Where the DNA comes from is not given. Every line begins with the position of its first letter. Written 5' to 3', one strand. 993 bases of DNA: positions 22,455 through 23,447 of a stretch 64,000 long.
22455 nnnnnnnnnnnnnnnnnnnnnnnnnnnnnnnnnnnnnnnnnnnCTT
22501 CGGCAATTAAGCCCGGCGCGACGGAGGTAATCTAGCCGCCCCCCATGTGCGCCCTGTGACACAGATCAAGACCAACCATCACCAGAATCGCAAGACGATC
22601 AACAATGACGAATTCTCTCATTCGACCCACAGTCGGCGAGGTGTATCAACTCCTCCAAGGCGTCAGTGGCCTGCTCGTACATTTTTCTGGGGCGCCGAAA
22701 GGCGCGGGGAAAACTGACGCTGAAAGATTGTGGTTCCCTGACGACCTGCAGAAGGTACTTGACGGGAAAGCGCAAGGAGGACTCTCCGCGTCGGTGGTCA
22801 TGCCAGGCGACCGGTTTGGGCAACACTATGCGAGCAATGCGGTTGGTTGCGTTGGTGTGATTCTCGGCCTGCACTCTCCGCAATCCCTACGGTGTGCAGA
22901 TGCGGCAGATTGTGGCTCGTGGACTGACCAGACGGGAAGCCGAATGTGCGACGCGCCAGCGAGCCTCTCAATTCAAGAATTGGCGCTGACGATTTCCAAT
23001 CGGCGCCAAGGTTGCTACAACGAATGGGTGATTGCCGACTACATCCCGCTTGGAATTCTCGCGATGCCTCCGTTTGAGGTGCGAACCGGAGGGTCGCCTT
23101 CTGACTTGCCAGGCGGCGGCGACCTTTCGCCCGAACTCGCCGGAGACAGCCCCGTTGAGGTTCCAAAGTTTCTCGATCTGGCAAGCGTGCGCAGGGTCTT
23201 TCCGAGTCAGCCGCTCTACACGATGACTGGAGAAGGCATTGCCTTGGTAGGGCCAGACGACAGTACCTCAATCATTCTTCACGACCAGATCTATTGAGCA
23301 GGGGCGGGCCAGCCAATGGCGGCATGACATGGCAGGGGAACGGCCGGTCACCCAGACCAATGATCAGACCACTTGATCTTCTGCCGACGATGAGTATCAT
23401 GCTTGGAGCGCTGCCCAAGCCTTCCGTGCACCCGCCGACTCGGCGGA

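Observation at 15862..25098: HNH-domain gene translationally coupled to a 714-aa tyrosine recombinase, followed by a cargo cluster rich in PD-(D/E)xK-like nucleases and large unknown proteins (candidate novel defence/immunity island)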

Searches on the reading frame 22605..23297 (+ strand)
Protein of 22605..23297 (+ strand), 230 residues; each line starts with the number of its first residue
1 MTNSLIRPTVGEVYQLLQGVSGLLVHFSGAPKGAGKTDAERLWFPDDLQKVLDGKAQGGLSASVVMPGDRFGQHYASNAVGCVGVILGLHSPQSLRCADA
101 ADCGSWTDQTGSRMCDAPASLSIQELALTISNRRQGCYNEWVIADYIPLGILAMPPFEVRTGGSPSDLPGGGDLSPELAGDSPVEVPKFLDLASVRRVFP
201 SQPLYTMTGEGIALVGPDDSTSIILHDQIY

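Call 5: search_protein_families(library=pfam, proteins=[window:22605-23297:+], max_evalue=0.1)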
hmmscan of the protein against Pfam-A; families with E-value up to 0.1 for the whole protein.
window:22605-23297:+ (230 aa): 0 families

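Call 6: search_protein_families(library=padloc, proteins=[window:22605-23297:+], max_evalue=0.1)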
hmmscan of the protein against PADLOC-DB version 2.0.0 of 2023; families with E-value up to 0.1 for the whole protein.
window:22605-23297:+ (230 aa): 0 families

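Call 7: search_protein_families(library=ncbifam, proteins=[window:22605-23297:+], max_evalue=0.1)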
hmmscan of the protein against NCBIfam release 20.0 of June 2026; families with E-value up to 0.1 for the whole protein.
window:22605-23297:+ (230 aa): 0 families

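Call 15: search_dna_similar(query=window:22605-23297:+, collection=plasmids, mode=protein, max_rows=30, max_evalue=0.001)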
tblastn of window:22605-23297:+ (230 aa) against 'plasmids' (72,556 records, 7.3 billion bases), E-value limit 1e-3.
Records with a match: 8; places in all: 8; records where one place covers at least 80% of the query: 8.
Best place of each record, by identity: >=99% 6; <60% 2.
By first word of the organism name: Cupriavidus 6; Rhizobium 1; Methylorubrum 1.
By predicted mobility (MOB-suite, as given by PLSDB): conjugative 6; non-mobilizable 2.
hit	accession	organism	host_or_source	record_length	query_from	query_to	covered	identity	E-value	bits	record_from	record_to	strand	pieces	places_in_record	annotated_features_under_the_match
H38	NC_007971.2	Cupriavidus metallidurans CH34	-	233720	1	230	100%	100.0%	9e-138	433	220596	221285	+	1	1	hypothetical protein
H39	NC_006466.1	Cupriavidus metallidurans CH34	-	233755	1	230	100%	100.0%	9e-138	433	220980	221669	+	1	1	hypothetical protein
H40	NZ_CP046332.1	Cupriavidus metallidurans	sedimentation pond in a zinc factory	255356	1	230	100%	100.0%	9e-138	433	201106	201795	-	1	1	hypothetical protein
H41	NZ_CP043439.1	Cupriavidus campinensis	cell culture,soil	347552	1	230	100%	100.0%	9e-138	433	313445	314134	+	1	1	hypothetical protein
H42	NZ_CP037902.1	Cupriavidus metallidurans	Soil,gold-copper mine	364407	1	230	100%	100.0%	9e-138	433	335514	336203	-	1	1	hypothetical protein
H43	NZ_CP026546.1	Cupriavidus metallidurans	single cell,soil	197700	1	230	100%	99.6%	2e-137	432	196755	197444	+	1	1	hypothetical protein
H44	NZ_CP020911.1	Rhizobium etli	Phaseolus vulgaris,cell culture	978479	9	218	91%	28.0%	8e-7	56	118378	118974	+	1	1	hypothetical protein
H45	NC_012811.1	Methylorubrum extorquens AM1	-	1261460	12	211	87%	28.4%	1e-7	59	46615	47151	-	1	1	none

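Call 34: search_protein_families(library=phrogs, proteins=[window:22605-23297:+], max_evalue=0.01)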
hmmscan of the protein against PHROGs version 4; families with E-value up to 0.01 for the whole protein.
window:22605-23297:+ (230 aa): 0 families

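Call 39: get_annotated_region(hit=H44, flank=6000)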
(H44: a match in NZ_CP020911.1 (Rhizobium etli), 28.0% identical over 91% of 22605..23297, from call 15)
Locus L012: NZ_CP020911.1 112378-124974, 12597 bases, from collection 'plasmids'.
description: Rhizobium etli strain NXC12 plasmid pRetNXC12e, complete sequence
organism: Rhizobium etli (NCBI taxid 29449)
taxonomy: Bacteria; Pseudomonadota; Alphaproteobacteria; Hyphomicrobiales; Rhizobiaceae; Rhizobium; Rhizobium etli
host: -; source: Phaseolus vulgaris,cell culture; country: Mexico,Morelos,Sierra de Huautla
typing (MOB-suite, as given by PLSDB): conjugative; relaxase MOBQ; mating-pair formation MPF_T
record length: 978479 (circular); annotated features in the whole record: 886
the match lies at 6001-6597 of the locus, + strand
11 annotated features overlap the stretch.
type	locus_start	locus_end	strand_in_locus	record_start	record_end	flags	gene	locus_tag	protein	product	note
CDS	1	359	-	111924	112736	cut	istB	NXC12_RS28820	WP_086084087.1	IS21-like element helper ATPase IstB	-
CDS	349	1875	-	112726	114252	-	istA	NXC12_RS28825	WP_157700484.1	IS21 family transposase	-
CDS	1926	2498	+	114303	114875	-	-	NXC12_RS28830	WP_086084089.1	hypothetical protein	-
CDS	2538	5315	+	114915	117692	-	-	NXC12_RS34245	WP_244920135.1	ATP-binding protein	-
CDS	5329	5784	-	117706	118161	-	-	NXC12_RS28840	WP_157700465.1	hypothetical protein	-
CDS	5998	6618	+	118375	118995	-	-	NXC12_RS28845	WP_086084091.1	hypothetical protein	-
CDS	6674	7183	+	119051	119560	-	-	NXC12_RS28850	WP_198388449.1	hypothetical protein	-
CDS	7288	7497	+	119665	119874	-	-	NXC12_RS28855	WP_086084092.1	hypothetical protein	-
CDS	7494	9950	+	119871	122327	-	-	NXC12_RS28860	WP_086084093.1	AAA family ATPase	GO:0006302 - double-strand break repair [Evidence IEA]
CDS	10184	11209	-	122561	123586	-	-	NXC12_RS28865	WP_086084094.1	hypothetical protein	-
CDS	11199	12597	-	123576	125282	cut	-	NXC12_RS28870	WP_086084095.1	N-6 DNA methylase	GO:0006306 - DNA methylation [Evidence IEA]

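Call 40: get_annotated_region(hit=H45, flank=6000)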
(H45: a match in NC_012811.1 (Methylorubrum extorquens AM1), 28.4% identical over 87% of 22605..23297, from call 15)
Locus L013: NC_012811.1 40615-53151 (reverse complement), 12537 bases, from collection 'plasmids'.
description: Methylorubrum extorquens AM1 megaplasmid, complete sequence
organism: Methylorubrum extorquens AM1 (NCBI taxid 272630)
taxonomy: Bacteria; Pseudomonadota; Alphaproteobacteria; Hyphomicrobiales; Methylobacteriaceae; Methylorubrum; Methylorubrum extorquens; Methylorubrum extorquens AM1
host: -; source: -; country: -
typing (MOB-suite, as given by PLSDB): non-mobilizable; replicon rep_cluster_56; mating-pair formation MPF_I
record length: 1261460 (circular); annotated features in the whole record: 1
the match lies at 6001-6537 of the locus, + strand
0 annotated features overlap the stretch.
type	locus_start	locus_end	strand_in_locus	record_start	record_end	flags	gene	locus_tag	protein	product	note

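Call 77: find_homologous_proteins(query=window:22605-23297:+, max_evalue=0.01)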
Query window:22605-23297:+ (230 aa): 8 proteins with E <= 0.01 among 493 candidates.
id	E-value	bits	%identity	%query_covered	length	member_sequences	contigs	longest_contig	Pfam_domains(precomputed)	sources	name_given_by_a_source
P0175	1.3e-151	521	100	100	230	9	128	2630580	-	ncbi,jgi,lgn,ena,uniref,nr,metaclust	ncbi:hypothetical protein ACUXAV_004842 [Cupriavidus metallidurans]|jgi:hypothetical protein|uniref:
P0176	1.0e-93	331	65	100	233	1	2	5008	-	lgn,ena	-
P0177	8.0e-41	158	44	90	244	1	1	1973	-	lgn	-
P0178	2.9e-38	150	44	87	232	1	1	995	-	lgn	-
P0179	5.7e-37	146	41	97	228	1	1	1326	-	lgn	-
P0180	2.0e-35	140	38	95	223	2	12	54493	-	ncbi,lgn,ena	-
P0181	3.9e-34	136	36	90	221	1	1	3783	-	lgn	-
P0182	5.3e-32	129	39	90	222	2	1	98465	-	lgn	-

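Call 78: find_encoding_contigs(protein=P0180, flank=7000, max_places=3)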
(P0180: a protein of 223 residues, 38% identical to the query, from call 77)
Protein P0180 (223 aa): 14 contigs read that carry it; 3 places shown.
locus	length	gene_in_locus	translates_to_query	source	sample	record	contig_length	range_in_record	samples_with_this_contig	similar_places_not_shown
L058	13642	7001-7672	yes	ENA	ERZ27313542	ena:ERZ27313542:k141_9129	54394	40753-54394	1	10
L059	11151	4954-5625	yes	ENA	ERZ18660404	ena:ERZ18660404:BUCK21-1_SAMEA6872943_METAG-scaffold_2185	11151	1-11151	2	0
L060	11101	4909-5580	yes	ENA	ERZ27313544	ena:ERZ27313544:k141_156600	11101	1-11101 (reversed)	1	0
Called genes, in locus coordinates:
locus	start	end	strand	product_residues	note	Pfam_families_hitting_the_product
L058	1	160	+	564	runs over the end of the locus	PF12482:DUF3701, PF00589:Phage_integrase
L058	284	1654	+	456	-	PF12895:ANAPC3 (faint), PF13371:TPR_9 (faint), PF00515:TPR_1 (faint), PF07719:TPR_2 (faint), PF09976:TPR_21 (faint), PF12569:NatA_aux_su (faint), PF14559:TPR_19, PF14559:TPR_19, +18 more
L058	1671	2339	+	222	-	PF01027:Bax1-I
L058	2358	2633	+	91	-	PF00216:Bac_DNA_binding, PF18291:HU-HIG (weak)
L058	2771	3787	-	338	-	PF02899:Phage_int_SAM_1, PF00589:Phage_integrase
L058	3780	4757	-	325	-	PF00589:Phage_integrase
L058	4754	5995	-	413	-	PF13495:Phage_int_SAM_4 (faint), PF02899:Phage_int_SAM_1 (faint), PF00589:Phage_integrase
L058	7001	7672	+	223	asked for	-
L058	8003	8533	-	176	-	PF14464:Prok-JAB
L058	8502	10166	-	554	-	PF00899:ThiF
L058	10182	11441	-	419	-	PF18144:SMODS (weak), PF21654:DncV-like_NTFase (weak)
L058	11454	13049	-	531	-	PF18145:SAVED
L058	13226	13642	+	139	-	?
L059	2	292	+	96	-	?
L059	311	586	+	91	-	PF00216:Bac_DNA_binding, PF18291:HU-HIG (weak)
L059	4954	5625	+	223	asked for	-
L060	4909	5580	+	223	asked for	-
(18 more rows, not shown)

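Call 79: find_encoding_contigs(protein=P0182, flank=7000, max_places=2)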
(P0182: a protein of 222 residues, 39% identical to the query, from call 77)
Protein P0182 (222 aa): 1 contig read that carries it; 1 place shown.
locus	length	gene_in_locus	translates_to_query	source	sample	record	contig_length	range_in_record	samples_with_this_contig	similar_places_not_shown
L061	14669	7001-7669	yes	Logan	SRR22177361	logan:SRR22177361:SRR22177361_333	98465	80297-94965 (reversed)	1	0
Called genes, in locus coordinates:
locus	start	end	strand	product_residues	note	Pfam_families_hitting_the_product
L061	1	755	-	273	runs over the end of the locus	-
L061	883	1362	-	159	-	PF13676:TIR_2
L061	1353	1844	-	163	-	-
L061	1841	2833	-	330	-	PF00656:Peptidase_C14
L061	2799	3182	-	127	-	-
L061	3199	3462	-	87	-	-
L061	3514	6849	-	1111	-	PF13482:RNase_H_2, PF13245:AAA_19, PF13604:AAA_30, PF13086:AAA_11 (weak), PF13087:AAA_12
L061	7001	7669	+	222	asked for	-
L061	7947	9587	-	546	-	-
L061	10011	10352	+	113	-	-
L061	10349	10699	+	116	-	PF09722:Xre_MbcA_ParS_C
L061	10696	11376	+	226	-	-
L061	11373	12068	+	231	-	-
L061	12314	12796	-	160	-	-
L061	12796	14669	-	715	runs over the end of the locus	-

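Call 80: find_encoding_contigs(protein=P0176, flank=7000, max_places=2)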
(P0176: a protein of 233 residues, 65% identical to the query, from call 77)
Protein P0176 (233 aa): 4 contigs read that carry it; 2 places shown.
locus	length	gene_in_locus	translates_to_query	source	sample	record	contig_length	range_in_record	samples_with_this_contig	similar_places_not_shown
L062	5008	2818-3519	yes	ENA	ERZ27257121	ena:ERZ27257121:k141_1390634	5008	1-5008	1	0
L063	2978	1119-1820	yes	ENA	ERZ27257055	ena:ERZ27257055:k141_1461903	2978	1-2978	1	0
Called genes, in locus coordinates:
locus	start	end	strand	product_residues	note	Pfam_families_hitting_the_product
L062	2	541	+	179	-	?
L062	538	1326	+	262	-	PF00899:ThiF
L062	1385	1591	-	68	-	-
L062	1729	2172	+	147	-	PF00216:Bac_DNA_binding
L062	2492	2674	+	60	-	-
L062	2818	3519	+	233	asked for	-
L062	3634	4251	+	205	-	-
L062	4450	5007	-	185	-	?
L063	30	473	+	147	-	PF00216:Bac_DNA_binding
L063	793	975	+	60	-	-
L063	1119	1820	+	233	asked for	-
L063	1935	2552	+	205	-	-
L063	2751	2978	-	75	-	?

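Call 93: predict_structure(alignment_id=A6)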
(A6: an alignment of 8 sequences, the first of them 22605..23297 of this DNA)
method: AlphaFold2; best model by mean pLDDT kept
length: 230 residues; sequences in the alignment: 8
mean_pLDDT: 80.1   pTM: 0.83
mean pLDDT of the five models: 80.1, 76.3, 73.3, 73.1, 72.6
residues with pLDDT >= 90: 88; 70-90: 79; 50-70: 49; < 50: 14
segments of 3 or more residues with pLDDT < 50: 1-3, 33-40
pLDDT, mean of each block of 10 residues (from residue 1): 69 95 85 48 80 77 87 56 89 89 73 71 92 81 91 87 66 59 74 94 92 93 92
secondary structure, 60 per line:
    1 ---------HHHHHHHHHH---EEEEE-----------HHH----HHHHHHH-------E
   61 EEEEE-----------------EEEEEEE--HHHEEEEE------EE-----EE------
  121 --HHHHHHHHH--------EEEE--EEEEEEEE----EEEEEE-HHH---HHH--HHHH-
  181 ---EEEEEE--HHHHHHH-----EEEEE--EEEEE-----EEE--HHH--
elements in order: H10-19 E23-27 H46-52 E60-65 E83-89 E95-99 H123-131 E140-143 E146-153 E158-163 H176-179 E184-189 H192-198 E204-208 E211-215 E221-223

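Call 100: fold_search(model_id=the predicted structure, library=pdb)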
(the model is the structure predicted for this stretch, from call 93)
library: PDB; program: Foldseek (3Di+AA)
matches with E <= 10: 74; with E <= 0.001: 0
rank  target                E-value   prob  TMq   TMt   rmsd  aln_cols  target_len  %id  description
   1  8htf_A                5.3e-03  0.95  0.37  0.39  10.2       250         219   13  Crystal structure of an effector in complex with ubiquitin (released 2023-11-22)
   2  8htc_A                6.0e-03  0.94  0.37  0.38  10.3       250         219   12  Crystal structure of a SeMet-labeled effector from Chromobacterium violaceum in complex with Ubiquitin (released 2023-11-22)
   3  8htd_A                8.0e-03  0.87  0.36  0.37  10.9       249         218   13  Crystal structure of an effector from Chromobacterium violaceum in complex with ubiquitin (released 2023-11-22)
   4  8ux2_C                2.3e-02  0.82  0.37  0.37  10.1       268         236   12  Chromobacterium violaceum mono-ADP-ribosyltransferase CteC in complex with NAD+ (released 2024-01-17)
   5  8ux2_B                2.6e-02  0.89  0.41  0.39   9.4       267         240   12  Chromobacterium violaceum mono-ADP-ribosyltransferase CteC in complex with NAD+ (released 2024-01-17)
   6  8ux2_A                5.5e-02  0.63  0.37  0.36   9.6       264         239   13  Chromobacterium violaceum mono-ADP-ribosyltransferase CteC in complex with NAD+ (released 2024-01-17)
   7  6m09_A                4.8e-01  0.02  0.12  0.12  19.3       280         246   10  The ligand-free structure of the chloroplast protein At3g03890 (released 2020-12-16)
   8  6m0a_B                7.3e-01  0.01  0.11  0.11  19.8       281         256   11  The heme-bound structure of the chloroplast protein At3g03890 (released 2020-12-16)
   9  6m09_B                8.2e-01  0.01  0.12  0.12  19.6       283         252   11  The ligand-free structure of the chloroplast protein At3g03890 (released 2020-12-16)
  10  6m09_D                1.0e+00  0.02  0.12  0.11  19.2       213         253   11  The ligand-free structure of the chloroplast protein At3g03890 (released 2020-12-16)
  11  6m0a_D                1.0e+00  0.01  0.13  0.12  19.5       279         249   10  The heme-bound structure of the chloroplast protein At3g03890 (released 2020-12-16)
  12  6m0a_A                1.7e+00  0.01  0.11  0.11  19.7       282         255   10  The heme-bound structure of the chloroplast protein At3g03890 (released 2020-12-16)
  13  3in6_A                2.2e+00  0.01  0.13  0.18  15.8       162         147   10  Crystal structure of a fmn-binding protein (swol_0183) from syntrophomonas wolfei subsp. wolfei at 2.12 A resolution (released 2009-08-25)
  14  7edg_A                3.0e+00  0.00  0.08  0.03  19.8       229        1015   10  Cryo-EM structure of SARS-CoV-2 S-UK variant (B.1.1.7), one RBD-up conformation 2 (released 2021-09-01)
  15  6m3b_A                3.1e+00  0.01  0.13  0.13  14.7       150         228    9  hAPC-c25k23 Fab complex (released 2020-07-08)
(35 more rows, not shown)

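Call 113: find_related_loci(query=A6, collection=metagenome_contigs, flank=8000)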
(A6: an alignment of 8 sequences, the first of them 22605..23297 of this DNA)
Query A6 (230 aa) in metagenome_contigs; peptide patterns used: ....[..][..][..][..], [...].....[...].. (x = any residue, [..] = any of these).
100 stretches matched a pattern; 30 encode a relative of the query (tblastn E <= 1e-3); 30 distinct loci.
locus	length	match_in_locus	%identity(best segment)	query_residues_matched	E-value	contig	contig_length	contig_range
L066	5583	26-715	100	1-230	2e-156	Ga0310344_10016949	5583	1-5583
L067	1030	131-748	39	1-212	4e-46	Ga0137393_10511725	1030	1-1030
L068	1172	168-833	38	3-230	2e-43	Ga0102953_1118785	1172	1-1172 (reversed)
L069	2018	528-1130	41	3-209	2e-40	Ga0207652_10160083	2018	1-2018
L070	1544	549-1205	37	5-230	4e-40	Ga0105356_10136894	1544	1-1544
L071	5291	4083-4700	42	7-212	9e-39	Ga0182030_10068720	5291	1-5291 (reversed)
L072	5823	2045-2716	37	1-230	7e-38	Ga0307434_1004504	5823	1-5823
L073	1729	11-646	37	12-230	1e-37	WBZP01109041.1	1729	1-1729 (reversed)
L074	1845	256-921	38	1-230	1e-37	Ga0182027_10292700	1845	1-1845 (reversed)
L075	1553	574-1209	39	6-223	1e-37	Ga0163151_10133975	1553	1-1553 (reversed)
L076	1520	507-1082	40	7-205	9e-38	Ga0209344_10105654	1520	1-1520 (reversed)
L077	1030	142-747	36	4-218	2e-35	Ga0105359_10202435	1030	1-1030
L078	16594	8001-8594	33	4-218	2e-32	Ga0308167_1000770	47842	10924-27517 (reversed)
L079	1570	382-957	31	4-213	2e-32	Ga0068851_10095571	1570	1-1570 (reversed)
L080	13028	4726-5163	40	4-154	2e-29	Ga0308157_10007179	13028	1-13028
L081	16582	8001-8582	36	4-213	9e-33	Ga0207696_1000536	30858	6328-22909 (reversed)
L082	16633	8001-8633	30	4-230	7e-27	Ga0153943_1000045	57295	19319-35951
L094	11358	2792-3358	32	4-207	9e-31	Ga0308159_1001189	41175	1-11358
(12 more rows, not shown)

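Call 116: search_protein_families(library=pfam, proteins=[L081:6456-7913:+, L094:1207-2706:+, L082:6038-7873:+, L080:3230-4291:+, L078:6950-7915:+], max_evalue=0.01)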
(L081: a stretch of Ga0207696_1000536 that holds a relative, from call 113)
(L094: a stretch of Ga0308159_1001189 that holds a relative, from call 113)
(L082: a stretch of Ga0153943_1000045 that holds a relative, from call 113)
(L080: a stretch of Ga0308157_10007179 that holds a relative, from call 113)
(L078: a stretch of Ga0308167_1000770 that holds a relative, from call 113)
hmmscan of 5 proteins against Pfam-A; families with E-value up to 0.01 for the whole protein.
L081:6456-7913:+ (485 aa): 1 family
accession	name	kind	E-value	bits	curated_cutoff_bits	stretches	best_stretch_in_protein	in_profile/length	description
PF08867.16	FRG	-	1.3e-22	80.9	25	1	205-296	3-93/94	FRG domain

L094:1207-2706:+ (499 aa): 1 family
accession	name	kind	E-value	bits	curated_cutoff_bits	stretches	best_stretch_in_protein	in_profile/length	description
PF08867.16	FRG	-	5.1e-22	79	25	1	218-310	2-93/94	FRG domain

L082:6038-7873:+ (611 aa): 1 family
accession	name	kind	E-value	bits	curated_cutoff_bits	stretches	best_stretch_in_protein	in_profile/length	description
PF07885.22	Ion_trans_2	-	2.2e-14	53.5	22.5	1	531-606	4-74/79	Ion channel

L080:3230-4291:+ (353 aa): 1 family
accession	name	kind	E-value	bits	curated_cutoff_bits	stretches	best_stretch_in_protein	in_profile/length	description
PF08867.16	FRG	-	6.1e-22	78.8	25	1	189-281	2-93/94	FRG domain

L078:6950-7915:+ (321 aa): 1 family
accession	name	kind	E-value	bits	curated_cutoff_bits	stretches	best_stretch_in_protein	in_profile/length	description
PF08867.16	FRG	-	2e-22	80.4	25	1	40-132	2-93/94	FRG domain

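Call 117: search_solved_structures(query=A6, max_evalue=10, show_alignments=3)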
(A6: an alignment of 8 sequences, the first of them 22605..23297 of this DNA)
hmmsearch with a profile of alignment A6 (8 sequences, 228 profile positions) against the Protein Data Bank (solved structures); distinct sequences matched with E-value up to 10: 0.
